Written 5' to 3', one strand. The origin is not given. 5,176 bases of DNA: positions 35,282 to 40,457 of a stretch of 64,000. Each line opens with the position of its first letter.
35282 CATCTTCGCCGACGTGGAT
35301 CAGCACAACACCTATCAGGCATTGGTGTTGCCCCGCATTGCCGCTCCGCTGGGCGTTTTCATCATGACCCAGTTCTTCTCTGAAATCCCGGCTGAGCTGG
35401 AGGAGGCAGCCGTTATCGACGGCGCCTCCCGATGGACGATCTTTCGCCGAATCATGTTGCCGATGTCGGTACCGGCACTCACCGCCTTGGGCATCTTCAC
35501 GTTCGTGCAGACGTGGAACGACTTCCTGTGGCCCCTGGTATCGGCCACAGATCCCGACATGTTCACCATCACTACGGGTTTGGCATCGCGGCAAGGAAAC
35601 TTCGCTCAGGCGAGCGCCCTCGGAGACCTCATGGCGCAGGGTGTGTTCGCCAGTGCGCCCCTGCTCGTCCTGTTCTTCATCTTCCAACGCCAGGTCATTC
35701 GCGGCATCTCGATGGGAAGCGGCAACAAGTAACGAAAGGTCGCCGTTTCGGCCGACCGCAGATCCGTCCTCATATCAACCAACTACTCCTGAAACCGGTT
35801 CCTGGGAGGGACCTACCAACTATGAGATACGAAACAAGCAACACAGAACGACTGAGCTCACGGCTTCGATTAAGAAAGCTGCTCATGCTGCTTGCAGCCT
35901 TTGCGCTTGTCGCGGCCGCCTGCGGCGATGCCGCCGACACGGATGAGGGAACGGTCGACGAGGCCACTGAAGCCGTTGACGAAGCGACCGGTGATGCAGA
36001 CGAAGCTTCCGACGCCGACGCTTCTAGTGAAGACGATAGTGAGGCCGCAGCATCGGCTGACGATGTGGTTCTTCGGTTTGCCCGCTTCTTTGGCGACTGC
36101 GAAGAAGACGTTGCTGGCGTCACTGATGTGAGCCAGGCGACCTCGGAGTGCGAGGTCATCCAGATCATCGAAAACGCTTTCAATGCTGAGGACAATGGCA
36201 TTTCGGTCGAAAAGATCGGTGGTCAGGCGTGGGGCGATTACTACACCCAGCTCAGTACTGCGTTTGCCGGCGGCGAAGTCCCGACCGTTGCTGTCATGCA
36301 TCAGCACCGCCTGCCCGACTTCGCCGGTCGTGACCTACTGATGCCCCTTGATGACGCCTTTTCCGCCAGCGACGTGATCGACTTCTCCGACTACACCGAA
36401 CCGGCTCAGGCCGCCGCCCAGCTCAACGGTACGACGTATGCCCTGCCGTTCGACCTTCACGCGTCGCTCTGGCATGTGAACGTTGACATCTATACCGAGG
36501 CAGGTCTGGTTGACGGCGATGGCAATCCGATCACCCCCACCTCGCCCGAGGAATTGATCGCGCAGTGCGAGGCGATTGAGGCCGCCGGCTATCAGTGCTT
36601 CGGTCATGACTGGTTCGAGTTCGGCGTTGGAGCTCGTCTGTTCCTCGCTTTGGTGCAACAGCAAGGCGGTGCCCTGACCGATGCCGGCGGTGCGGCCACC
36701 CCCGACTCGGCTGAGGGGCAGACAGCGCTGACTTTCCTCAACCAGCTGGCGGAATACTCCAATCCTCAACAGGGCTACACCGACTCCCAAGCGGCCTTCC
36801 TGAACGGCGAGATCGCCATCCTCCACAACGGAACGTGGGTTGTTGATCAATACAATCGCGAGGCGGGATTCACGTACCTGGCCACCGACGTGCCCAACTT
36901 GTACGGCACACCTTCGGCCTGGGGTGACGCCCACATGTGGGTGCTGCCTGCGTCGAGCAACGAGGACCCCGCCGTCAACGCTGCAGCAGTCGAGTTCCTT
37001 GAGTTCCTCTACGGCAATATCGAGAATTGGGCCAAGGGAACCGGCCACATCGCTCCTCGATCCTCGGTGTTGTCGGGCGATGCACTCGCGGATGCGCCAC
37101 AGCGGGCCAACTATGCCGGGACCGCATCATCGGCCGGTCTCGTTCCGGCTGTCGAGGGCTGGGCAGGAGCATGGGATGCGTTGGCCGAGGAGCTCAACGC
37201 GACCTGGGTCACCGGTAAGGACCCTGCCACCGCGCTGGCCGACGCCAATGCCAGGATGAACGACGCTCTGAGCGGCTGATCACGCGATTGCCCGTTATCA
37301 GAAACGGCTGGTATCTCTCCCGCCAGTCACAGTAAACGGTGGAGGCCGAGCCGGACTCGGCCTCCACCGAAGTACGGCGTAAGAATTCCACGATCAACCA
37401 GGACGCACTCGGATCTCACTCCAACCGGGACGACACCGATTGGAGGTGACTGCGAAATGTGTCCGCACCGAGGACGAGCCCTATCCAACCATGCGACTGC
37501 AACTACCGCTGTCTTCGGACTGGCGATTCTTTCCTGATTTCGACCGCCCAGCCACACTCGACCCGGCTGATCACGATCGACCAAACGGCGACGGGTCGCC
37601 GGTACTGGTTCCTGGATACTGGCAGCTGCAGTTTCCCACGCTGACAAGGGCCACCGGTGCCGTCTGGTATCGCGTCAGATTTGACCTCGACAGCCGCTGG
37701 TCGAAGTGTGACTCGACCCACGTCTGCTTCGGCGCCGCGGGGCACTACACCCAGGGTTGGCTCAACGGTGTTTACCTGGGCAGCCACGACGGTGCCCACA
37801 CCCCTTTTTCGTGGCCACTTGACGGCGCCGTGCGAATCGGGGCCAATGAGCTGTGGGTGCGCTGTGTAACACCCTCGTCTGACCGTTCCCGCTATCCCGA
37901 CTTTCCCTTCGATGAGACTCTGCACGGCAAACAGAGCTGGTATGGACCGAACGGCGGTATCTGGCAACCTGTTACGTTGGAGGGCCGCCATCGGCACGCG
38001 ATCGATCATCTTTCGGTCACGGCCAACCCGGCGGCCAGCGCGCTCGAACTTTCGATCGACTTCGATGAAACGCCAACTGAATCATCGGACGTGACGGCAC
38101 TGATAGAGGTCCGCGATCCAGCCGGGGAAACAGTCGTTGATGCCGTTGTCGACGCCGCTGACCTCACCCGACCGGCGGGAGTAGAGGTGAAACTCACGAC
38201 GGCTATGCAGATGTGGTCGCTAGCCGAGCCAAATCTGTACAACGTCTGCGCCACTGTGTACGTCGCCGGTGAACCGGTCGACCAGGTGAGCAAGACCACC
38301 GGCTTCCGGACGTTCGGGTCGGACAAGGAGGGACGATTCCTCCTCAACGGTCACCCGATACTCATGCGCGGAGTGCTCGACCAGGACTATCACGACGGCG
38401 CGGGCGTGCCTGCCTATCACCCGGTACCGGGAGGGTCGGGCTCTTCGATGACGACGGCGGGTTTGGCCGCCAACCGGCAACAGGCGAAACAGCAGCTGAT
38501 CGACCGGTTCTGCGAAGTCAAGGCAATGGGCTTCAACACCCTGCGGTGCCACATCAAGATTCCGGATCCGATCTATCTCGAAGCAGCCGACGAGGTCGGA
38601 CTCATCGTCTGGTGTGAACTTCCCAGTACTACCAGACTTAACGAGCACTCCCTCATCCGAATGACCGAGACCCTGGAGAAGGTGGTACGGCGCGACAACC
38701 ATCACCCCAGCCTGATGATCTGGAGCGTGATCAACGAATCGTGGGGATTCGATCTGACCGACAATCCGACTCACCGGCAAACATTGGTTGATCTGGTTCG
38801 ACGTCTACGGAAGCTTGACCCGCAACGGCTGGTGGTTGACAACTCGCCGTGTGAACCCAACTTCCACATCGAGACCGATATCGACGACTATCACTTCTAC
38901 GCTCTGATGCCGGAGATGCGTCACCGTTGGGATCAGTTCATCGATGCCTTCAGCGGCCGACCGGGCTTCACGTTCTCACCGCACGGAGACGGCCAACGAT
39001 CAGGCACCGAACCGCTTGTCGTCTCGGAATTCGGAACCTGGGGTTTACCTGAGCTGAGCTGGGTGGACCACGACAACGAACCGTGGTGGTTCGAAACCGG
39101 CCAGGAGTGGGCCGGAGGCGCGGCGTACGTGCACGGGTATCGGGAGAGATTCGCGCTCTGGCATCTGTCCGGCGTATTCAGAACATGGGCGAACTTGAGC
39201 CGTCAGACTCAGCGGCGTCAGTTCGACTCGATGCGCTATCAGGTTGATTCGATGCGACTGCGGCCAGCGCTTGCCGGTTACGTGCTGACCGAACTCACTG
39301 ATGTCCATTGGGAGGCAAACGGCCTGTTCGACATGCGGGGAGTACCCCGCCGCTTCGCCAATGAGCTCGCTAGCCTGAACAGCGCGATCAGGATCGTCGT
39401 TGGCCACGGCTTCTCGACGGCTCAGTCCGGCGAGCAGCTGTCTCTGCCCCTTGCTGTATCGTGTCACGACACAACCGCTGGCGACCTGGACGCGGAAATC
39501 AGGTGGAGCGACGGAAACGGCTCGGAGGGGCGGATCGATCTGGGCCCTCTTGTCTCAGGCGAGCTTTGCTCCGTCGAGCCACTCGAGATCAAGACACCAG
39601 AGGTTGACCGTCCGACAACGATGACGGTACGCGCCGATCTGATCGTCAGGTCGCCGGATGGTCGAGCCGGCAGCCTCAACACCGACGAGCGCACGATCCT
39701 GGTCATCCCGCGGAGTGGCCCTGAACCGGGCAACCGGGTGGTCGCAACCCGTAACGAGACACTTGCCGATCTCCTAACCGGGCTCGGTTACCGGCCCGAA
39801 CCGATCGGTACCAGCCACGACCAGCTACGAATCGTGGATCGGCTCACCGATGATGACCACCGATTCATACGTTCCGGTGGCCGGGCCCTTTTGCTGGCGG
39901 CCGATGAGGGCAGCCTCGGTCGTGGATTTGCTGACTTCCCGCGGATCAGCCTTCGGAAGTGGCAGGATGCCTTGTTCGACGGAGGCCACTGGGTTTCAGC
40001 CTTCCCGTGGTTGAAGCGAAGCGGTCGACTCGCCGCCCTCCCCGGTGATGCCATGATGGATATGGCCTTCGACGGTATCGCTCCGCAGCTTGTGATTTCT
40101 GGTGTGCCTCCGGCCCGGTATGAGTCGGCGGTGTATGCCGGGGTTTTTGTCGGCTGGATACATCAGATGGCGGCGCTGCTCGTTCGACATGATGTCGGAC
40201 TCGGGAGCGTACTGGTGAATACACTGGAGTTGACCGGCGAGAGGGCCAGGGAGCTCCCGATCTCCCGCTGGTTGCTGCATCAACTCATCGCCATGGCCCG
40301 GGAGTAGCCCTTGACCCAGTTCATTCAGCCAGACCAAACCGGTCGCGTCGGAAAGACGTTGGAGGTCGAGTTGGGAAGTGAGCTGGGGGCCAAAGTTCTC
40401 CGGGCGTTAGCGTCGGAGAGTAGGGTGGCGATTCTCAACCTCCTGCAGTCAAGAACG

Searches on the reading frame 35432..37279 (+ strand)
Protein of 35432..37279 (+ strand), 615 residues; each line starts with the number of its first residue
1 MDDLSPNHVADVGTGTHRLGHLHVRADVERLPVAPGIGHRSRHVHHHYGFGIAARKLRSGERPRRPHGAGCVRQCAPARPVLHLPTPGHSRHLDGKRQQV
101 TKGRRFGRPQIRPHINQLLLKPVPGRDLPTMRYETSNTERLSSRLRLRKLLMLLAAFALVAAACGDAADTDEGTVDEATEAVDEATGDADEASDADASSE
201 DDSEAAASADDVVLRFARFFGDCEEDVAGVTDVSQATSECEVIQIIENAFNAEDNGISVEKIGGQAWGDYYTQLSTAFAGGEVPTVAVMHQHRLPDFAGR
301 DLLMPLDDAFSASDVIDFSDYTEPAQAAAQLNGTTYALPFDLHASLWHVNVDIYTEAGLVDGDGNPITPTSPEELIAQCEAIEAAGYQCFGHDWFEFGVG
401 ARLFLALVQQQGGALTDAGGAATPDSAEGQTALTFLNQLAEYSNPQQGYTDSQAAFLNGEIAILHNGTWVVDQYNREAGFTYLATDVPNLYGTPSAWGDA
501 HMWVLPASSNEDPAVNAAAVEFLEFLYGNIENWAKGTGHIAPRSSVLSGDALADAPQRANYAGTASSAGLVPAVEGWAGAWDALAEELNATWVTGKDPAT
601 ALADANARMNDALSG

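Call 44: search_protein_families(library=pfam, proteins=[window:35432-37279:+], max_evalue=0.00001)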
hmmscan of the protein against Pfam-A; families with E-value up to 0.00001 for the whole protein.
window:35432-37279:+ (615 aa): 1 family
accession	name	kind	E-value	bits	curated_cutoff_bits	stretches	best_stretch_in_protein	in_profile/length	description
PF13416.11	SBP_bac_8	-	1.2e-27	97.8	27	1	249-559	5-278/279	Bacterial extracellular solute-binding protein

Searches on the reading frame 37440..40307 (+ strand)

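Call 44: search_protein_families(library=pfam, proteins=[window:37440-40307:+], max_evalue=0.00001)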
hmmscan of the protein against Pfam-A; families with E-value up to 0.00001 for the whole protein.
window:37440-40307:+ (955 aa): 3 families
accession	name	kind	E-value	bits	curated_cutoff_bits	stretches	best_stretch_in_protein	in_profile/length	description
PF02836.23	Glyco_hydro_2_C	-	8.7e-11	41.9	21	1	399-477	101-171/302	Glycosyl hydrolases family 2, TIM barrel domain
PF00703.27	Glyco_hydro_2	-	1e-09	39.6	23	1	188-290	3-109/109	Glycosyl hydrolases family 2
PF02837.24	Glyco_hydro_2_N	-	1.5e-08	35.2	28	1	63-154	55-144/169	Glycosyl hydrolases family 2, sugar binding domain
